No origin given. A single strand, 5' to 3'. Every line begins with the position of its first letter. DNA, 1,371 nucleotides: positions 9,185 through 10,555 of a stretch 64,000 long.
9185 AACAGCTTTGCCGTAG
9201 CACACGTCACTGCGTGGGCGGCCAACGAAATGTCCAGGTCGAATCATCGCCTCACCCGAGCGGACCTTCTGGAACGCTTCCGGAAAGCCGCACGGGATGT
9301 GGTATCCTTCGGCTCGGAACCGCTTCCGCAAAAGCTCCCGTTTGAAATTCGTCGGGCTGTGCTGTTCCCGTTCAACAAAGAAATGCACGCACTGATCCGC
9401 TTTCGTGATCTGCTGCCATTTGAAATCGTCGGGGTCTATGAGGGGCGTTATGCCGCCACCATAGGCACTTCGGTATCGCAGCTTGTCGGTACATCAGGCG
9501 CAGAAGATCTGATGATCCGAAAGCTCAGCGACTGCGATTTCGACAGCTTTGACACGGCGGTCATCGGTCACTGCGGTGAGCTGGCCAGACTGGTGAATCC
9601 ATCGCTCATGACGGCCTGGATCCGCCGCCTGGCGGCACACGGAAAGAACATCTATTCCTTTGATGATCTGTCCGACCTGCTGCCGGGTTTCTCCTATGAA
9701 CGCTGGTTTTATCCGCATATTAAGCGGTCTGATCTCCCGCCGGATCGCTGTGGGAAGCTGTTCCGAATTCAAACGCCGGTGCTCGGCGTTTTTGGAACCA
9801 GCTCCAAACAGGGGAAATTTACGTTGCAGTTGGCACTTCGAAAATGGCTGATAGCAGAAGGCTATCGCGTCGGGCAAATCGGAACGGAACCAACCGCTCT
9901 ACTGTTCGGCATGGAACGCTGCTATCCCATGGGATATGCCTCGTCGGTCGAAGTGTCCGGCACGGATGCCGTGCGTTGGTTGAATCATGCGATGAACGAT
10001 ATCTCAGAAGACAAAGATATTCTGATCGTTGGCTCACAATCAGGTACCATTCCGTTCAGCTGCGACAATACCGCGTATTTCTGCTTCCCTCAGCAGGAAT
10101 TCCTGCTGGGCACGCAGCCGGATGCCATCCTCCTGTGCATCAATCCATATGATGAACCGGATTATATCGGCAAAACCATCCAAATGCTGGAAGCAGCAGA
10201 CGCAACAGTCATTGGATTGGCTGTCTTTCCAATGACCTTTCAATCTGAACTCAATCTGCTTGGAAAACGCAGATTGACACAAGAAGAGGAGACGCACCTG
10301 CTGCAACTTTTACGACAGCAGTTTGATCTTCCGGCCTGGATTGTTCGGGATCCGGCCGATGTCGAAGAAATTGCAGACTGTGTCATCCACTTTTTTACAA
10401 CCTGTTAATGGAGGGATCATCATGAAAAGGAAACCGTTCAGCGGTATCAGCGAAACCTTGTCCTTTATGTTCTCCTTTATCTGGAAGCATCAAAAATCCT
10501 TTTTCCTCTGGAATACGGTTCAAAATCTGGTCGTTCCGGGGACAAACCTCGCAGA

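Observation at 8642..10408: Subtilase fused to a DUF1611/DgcN-like domain: protease plus putative acyl/ATP-utilising module in one protein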

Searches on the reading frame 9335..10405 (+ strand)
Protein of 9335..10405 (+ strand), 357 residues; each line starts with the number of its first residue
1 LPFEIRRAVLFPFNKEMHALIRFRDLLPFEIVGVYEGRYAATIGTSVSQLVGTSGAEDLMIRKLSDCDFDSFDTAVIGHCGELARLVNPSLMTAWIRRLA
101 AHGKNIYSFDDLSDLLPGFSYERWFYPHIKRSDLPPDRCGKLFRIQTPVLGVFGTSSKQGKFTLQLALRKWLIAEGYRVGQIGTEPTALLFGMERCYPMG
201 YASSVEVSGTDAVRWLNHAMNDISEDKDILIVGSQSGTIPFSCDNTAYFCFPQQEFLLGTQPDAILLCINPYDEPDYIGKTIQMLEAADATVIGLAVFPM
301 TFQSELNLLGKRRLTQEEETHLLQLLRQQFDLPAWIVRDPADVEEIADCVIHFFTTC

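Call 24: search_solved_structures(query=window:9350-10405:+, max_evalue=10, show_alignments=2)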
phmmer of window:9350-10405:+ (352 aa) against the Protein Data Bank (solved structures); distinct sequences matched with E-value up to 10: 1.
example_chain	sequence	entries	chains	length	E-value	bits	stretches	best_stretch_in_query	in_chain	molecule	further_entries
2g0t_A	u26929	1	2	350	0.0047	19.3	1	135-205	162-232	conserved hypothetical protein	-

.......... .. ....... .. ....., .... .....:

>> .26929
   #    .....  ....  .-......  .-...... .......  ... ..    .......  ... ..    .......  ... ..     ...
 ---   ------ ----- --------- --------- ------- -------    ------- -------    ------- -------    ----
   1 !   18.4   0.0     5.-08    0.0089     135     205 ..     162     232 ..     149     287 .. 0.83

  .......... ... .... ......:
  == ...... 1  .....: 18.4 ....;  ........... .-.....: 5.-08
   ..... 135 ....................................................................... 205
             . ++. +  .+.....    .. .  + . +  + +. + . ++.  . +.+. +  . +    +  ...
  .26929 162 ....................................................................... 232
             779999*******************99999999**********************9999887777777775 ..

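Call 42: predict_structure(alignment_id=A2)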
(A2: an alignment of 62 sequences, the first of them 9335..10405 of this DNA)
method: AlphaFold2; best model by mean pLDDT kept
length: 357 residues; sequences in the alignment: 62
mean_pLDDT: 91.2   pTM: 0.90
mean pLDDT of the five models: 91.2, 90.6, 90.1, 89.4, 88.8
residues with pLDDT >= 90: 249; 70-90: 94; 50-70: 14; < 50: 0
segments of 3 or more residues with pLDDT < 50: none
pLDDT, mean of each block of 10 residues (from residue 1): 95 89 94 79 81 75 91 93 72 89 94 82 92 93 97 92 96 97 95 92 84 97 97 91 86 95 98 96 97 96 82 94 98 94 96 94
secondary structure, 60 per line:
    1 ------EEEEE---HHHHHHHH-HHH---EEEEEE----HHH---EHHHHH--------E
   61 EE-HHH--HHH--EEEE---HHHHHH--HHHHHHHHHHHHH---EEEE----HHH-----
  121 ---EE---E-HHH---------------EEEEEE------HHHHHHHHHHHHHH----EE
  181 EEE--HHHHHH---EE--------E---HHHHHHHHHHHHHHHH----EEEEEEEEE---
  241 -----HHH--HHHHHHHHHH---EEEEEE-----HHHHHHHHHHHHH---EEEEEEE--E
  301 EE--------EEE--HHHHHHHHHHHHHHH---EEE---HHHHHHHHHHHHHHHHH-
elements in order: E7-11 H15-22 E30-35 H47-51 E60-62 E74-77 H81-86 H89-101 E105-108 E149-154 H161-174 E179-183 H186-191 H209-224 E229-237 H251-260 E264-269 H275-287 E291-297 E300-302 E311-313 H316-330 E334-336 H340-356

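Call 45: fold_search(model_id=the predicted structure, library=pdb)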
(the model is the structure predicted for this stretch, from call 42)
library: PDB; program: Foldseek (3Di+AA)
matches with E <= 10: 1642; with E <= 0.001: 214
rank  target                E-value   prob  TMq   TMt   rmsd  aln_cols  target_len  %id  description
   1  2obn_B                1.3e-13  1.00  0.65  0.67   5.3       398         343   16  Crystal structure of a duf1611 family protein (ava_3511) from anabaena variabilis atcc 29413 at 2.30 A resolution (released 2007-01-16)
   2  2obn_A                2.0e-13  1.00  0.64  0.66   5.5       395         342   15  Crystal structure of a duf1611 family protein (ava_3511) from anabaena variabilis atcc 29413 at 2.30 A resolution (released 2007-01-16)
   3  2obn_D                4.4e-13  1.00  0.70  0.72   4.9       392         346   17  Crystal structure of a duf1611 family protein (ava_3511) from anabaena variabilis atcc 29413 at 2.30 A resolution (released 2007-01-16)
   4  2obn_C                1.0e-12  1.00  0.66  0.68   5.7       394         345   16  Crystal structure of a duf1611 family protein (ava_3511) from anabaena variabilis atcc 29413 at 2.30 A resolution (released 2007-01-16)
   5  2g0t_B                2.1e-12  1.00  0.61  0.64   6.2       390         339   15  Crystal structure of a putative nucleotide binding protein (tm0796) from Thermotoga maritima at 2.67 A resolution (released 2006-02-28)
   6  7xrj                  6.7e-12  1.00  0.57  0.61   6.4       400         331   16  crystal structure of N-acetyltransferase DgcN-25328 (released 2023-02-01)
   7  2g0t_A                9.7e-12  1.00  0.62  0.65   5.8       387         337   16  Crystal structure of a putative nucleotide binding protein (tm0796) from Thermotoga maritima at 2.67 A resolution (released 2006-02-28)
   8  8oru_AAA              4.1e-07  1.00  0.22  0.17  21.4       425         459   13  cyclic 2,3-diphosphoglycerate synthetase from the hyperthermophilic archaeon Methanothermus fervidus bound to 2,3-di (released 2023-12-06)
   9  8ork                  8.5e-07  1.00  0.22  0.18  21.2       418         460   12  cyclic 2,3-diphosphoglycerate synthetase from the hyperthermophilic archaeon Methanothermus fervidus (released 2023-12-06)
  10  1qzx_A                5.2e-06  1.00  0.29  0.25  10.7       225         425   12  Crystal structure of the complete core of archaeal SRP and implications for inter-domain communication (released 2003-11-18)
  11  3ndb_B                5.6e-06  1.00  0.35  0.30   7.8       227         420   14  Crystal structure of a signal sequence bound to the signal recognition particle (released 2011-02-23)
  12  3kb1_A                6.3e-06  1.00  0.35  0.50   8.7       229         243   14  Crystal Structure of the Nucleotide-binding protein AF_226 in complex with ADP from Archaeoglobus fulgidus, Northeast  (released 2009-10-27)
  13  3mle_C                1.2e-05  1.00  0.37  0.55   6.8       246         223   12  Crystal structure of dethiobiotin synthetase (BioD) from Helicobacter pylori cocrystallized with ATP (released 2010-05-19)
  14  3of5_B                1.5e-05  1.00  0.38  0.59   6.1       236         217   12  Crystal Structure of a Dethiobiotin Synthetase from Francisella tularensis subsp. tularensis SCHU S4 (released 2011-02-02)
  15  6frk_x                1.6e-05  1.00  0.31  0.30  12.1       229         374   12  Structure of a prehandover mammalian ribosomal SRP and SRP receptor targeting complex (released 2018-03-28)
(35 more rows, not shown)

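Call 69: search_solved_structures(query=A3, max_evalue=10, show_alignments=3)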
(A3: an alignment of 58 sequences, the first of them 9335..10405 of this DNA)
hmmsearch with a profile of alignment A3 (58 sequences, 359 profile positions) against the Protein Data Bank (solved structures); distinct sequences matched with E-value up to 10: 6.
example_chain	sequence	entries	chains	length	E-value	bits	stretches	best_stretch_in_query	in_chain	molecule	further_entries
2g0t_A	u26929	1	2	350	0.00011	24.6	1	139-269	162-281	conserved hypothetical protein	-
4ywz_A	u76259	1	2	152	0.00019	23.8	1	16-101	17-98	Sensor protein kinase WalK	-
7dud_A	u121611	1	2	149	0.00021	23.6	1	16-101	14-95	Sensor protein kinase WalK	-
5is1_A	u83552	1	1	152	0.00028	23.2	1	16-101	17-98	Histidine kinase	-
3l3b_A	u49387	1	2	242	0.014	17.7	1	30-106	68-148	Es1 family protein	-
7y5k_B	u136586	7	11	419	1.7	10.8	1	178-213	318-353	Chromatin assembly factor 1 subunit B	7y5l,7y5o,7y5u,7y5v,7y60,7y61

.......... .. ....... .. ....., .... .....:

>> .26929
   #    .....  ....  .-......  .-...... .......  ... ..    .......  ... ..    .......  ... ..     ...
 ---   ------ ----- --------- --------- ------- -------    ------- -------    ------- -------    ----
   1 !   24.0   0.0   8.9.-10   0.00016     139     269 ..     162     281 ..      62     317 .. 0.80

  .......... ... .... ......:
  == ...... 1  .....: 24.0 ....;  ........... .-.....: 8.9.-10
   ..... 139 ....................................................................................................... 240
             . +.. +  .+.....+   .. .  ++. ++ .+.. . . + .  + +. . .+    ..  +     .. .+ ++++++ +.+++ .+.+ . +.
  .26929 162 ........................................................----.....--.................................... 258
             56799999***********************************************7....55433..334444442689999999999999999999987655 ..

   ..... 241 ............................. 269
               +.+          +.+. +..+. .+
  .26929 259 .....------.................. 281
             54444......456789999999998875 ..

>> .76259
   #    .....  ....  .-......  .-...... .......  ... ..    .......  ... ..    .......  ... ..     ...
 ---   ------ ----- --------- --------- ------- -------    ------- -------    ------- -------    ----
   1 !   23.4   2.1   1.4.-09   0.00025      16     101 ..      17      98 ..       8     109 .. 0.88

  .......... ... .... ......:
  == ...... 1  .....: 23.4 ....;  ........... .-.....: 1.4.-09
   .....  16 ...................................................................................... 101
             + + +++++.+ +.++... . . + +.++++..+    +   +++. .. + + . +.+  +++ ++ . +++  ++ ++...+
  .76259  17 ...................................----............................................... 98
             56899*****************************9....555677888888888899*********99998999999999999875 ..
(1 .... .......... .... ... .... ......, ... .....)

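Call 86: search_dna_similar(query=window:9335-10405:+, collection=plasmids, mode=protein, max_evalue=0.001, max_rows=30)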
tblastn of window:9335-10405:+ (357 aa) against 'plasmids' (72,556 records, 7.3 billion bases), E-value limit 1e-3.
Records with a match: 8; places in all: 8; records where one place covers at least 80% of the query: 6.
Best place of each record, by identity: <60% 8.
By first word of the organism name: Bacillus 6; Clostridium 2.
By predicted mobility (MOB-suite, as given by PLSDB): non-mobilizable 5; conjugative 3.
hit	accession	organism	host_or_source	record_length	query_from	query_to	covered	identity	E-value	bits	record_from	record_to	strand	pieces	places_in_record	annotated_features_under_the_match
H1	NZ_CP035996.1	Bacillus mycoides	cell culture,soil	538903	3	298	83%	34.5%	4e-50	187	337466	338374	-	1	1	S8 family serine peptidase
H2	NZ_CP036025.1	Bacillus mycoides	cell culture,soil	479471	3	298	83%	34.5%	4e-50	187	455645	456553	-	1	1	S8 family serine peptidase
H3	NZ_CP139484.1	Bacillus sp. RA(2023)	mixed culture,soil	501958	3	298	83%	34.2%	1e-49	185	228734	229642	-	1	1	S8 family serine peptidase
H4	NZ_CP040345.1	Bacillus albus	Apostichopus japonicus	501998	3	298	83%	34.2%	1e-49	185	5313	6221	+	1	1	S8 family serine peptidase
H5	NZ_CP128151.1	Bacillus albus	bacterial isolate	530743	3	298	83%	34.2%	1e-49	185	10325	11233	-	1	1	S8 family serine peptidase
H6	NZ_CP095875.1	Bacillus sp. PGP15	-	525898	3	298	83%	33.9%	4e-49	184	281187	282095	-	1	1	S8 family serine peptidase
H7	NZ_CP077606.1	Clostridium tagluense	single colony,lamb meat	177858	4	272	75%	26.3%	5e-12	75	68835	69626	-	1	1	TIGR04066 family peptide maturation system protein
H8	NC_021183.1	Clostridium pasteurianum BC1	-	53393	6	272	75%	25.1%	3e-10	69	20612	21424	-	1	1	TIGR04066 family peptide maturation system protein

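Call 87: get_annotated_region(hit=H8, flank=7000)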
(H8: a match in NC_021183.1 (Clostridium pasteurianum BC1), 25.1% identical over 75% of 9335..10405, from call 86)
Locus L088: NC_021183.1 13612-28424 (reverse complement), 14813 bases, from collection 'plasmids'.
description: Clostridium pasteurianum BC1 plasmid pCLOPA01, complete sequence
organism: Clostridium pasteurianum BC1 (NCBI taxid 86416)
taxonomy: Bacteria; Bacillota; Clostridia; Eubacteriales; Clostridiaceae; Clostridium; Clostridium pasteurianum; Clostridium pasteurianum BC1
host: -; source: -; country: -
typing (MOB-suite, as given by PLSDB): non-mobilizable; replicon rep_cluster_829
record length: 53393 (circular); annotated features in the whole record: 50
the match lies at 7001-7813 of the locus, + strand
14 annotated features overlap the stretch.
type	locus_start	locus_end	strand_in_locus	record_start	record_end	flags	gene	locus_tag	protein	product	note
CDS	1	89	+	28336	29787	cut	-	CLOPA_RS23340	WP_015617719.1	IS1182 family transposase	-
CDS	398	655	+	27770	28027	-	-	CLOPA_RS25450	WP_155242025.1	hypothetical protein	-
CDS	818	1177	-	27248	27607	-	-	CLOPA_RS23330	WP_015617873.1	hypothetical protein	-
CDS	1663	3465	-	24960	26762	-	-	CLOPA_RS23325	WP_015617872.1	ABC transporter ATP-binding protein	-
CDS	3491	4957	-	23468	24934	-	-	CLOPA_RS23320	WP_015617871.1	glycosyltransferase family 39 protein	-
CDS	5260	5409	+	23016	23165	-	-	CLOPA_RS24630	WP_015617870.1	CLI_3235 family bacteriocin precursor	GO:0030152 - bacteriocin biosynthetic process [Evidence IEA]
CDS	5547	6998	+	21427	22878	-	ccpM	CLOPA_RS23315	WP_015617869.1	Cys-rich peptide radical SAM maturase CcpM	GO:0030152 - bacteriocin biosynthetic process [Evidence IEA]; GO:0046500 - S-adenosylmethionine metabolic process ...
CDS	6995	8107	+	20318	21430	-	-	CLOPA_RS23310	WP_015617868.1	TIGR04066 family peptide maturation system protein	-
CDS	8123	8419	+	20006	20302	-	-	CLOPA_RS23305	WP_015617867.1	hypothetical protein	-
CDS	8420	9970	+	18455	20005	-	-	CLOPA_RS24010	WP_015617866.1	S8 family serine peptidase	GO:0006508 - proteolysis [Evidence IEA]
CDS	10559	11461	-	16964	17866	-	-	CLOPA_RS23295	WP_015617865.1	transposase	-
CDS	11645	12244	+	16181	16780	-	-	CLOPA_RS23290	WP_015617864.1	site-specific integrase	-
CDS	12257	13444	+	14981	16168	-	-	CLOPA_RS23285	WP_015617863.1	DUF4158 domain-containing protein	-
CDS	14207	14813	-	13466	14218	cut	-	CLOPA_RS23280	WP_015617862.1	EFR1 family ferrodoxin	-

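Call 88: get_annotated_region(hit=H1, flank=8000)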
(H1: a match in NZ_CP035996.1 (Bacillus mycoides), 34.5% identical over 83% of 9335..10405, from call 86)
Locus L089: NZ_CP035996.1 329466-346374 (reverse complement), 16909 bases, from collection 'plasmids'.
description: Bacillus mycoides strain BPN36/2 plasmid p539
organism: Bacillus mycoides (NCBI taxid 1405)
taxonomy: Bacteria; Bacillota; Bacilli; Bacillales; Bacillaceae; Bacillus; Bacillus mycoides
host: -; source: cell culture,soil; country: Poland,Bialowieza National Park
typing (MOB-suite, as given by PLSDB): non-mobilizable; replicon rep_cluster_125; mating-pair formation MPF_T
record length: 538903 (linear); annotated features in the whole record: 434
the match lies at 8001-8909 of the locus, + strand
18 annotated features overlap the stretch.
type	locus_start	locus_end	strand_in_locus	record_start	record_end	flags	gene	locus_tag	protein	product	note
CDS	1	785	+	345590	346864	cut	-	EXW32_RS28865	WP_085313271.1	MFS transporter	GO:0055085 - transmembrane transport [Evidence IEA]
CDS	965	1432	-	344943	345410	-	-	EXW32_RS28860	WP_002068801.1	RsfA family transcriptional regulator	-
CDS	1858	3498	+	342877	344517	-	-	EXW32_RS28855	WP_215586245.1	S8 family peptidase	GO:0006508 - proteolysis [Evidence IEA]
CDS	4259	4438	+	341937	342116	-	-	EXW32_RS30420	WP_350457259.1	hypothetical protein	-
CDS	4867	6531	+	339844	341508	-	-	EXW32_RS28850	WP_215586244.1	ABC transporter ATP-binding protein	-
CDS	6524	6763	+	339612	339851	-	-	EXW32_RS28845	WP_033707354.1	phosphopantetheine-binding protein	-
CDS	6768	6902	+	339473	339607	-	-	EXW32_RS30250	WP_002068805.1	hypothetical protein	-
CDS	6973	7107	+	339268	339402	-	-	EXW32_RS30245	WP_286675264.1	hypothetical protein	-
CDS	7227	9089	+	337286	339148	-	-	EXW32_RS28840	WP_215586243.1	S8 family serine peptidase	GO:0006508 - proteolysis [Evidence IEA]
CDS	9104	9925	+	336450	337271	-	-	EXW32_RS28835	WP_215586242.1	DUF692 domain-containing protein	-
CDS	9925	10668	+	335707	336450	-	-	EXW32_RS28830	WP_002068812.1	hypothetical protein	-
CDS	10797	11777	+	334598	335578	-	-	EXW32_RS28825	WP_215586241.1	hypothetical protein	-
CDS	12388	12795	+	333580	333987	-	-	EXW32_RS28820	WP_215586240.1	nucleotidyltransferase domain-containing protein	-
CDS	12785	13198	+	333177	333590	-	-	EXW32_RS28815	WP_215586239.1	DUF86 domain-containing protein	-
CDS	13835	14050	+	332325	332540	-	-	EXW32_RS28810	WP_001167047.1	alpha/beta-type small acid-soluble spore protein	-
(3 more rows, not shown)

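Call 89: search_protein_families(library=pfam, proteins=[L089:4867-6528:+, L089:6524-6760:+, L089:6768-6899:+, L089:6973-7104:+, L089:7227-9086:+, L089:9104-9922:+, L089:9925-10665:+, L089:10797-11774:+, L089:1858-3495:+, L088:8123-8416:+], max_evalue=0.01)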
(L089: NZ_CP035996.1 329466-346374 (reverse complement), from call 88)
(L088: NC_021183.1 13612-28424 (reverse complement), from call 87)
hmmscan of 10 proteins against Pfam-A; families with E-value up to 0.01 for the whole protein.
L089:4867-6528:+ (554 aa): 13 families
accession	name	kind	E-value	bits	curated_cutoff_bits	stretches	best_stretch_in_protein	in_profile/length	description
PF00005.33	ABC_tran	-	2e-27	96.9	25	1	342-494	1-137/137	ABC transporter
PF00664.28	ABC_membrane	-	2.4e-20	73.8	28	2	16-197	2-187/274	ABC transporter transmembrane region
PF13304.12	AAA_21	-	2.4e-07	31.6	27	1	431-521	220-296/304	AAA domain, putative AbiEii toxin, Type IV TA system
PF02463.25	SMC_N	-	7.5e-07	29.2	40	1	381-536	109-211/220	RecF/RecN/SMC N terminal domain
PF13401.12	AAA_22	-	7.3e-05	23.5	27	1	351-443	4-65/130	AAA domain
PF09818.15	ABC_ATPase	-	0.00079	19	23.2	0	428-522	120-214/283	P-loop domain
PF13238.12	AAA_18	-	0.00091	20.1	29.4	1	355-376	1-22/128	AAA domain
PF13191.12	AAA_16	-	0.0019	19.2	32.6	1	349-401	21-72/167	AAA ATPase domain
PF20720.3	nSTAND3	-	0.0027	17.9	27.2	0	350-374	15-39/155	Novel STAND NTPase 3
PF06472.20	ABC_membrane_2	-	0.0028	17.6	24.4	1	11-180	14-183/269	ABC transporter transmembrane region 2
PF00004.35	AAA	-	0.0036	18.2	21.2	0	356-531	2-118/131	ATPase family associated with various cellular activities (AAA)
PF02572.21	CobA_CobO_BtuR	-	0.0074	17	25.7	0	60-127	27-93/172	ATP:corrinoid adenosyltransferase BtuR/CobO/CobP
PF01583.26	APS_kinase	-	0.0097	16.4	21.1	0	352-378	2-28/152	Adenylylsulphate kinase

L089:6524-6760:+ (79 aa): 1 family
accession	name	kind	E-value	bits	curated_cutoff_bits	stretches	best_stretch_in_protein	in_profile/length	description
PF00550.31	PP-binding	-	0.00048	20.8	20.8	1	24-57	21-56/67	Phosphopantetheine attachment site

L089:6768-6899:+ (44 aa): 0 families

L089:6973-7104:+ (44 aa): 0 families

L089:7227-9086:+ (620 aa): 2 families
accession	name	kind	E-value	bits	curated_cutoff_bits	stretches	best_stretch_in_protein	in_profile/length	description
PF00082.27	Peptidase_S8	-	1e-21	78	21.8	1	2-224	4-275/288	Subtilase family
PF07755.17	DUF1611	-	4.2e-13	49.6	25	1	397-560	2-164/201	Domain of unknown function (DUF1611_C) P-loop domain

L089:9104-9922:+ (273 aa): 2 families
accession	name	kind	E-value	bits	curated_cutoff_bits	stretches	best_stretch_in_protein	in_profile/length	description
PF05114.20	MbnB_TglH_ChrH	-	4.8e-81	272.3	25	1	3-262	1-260/263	RiPP precursor modification enzyme MbnB/TglH/ChrH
PF01261.30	AP_endonuc_2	-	0.00013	22.2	31.1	1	52-239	44-224/249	Xylose isomerase-like TIM barrel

L089:9925-10665:+ (247 aa): 0 families

L089:10797-11774:+ (326 aa): 1 family
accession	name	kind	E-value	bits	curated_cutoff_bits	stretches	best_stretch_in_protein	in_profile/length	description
PF14399.12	BtrH_N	-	0.0011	19.6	29.7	1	84-134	80-131/134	Butirosin biosynthesis protein H, N-terminal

L089:1858-3495:+ (546 aa): 1 family
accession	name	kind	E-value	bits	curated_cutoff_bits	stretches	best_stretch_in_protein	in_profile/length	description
PF00082.27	Peptidase_S8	-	1.8e-20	73.9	21.8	1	233-479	43-279/288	Subtilase family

L088:8123-8416:+ (98 aa): 0 families
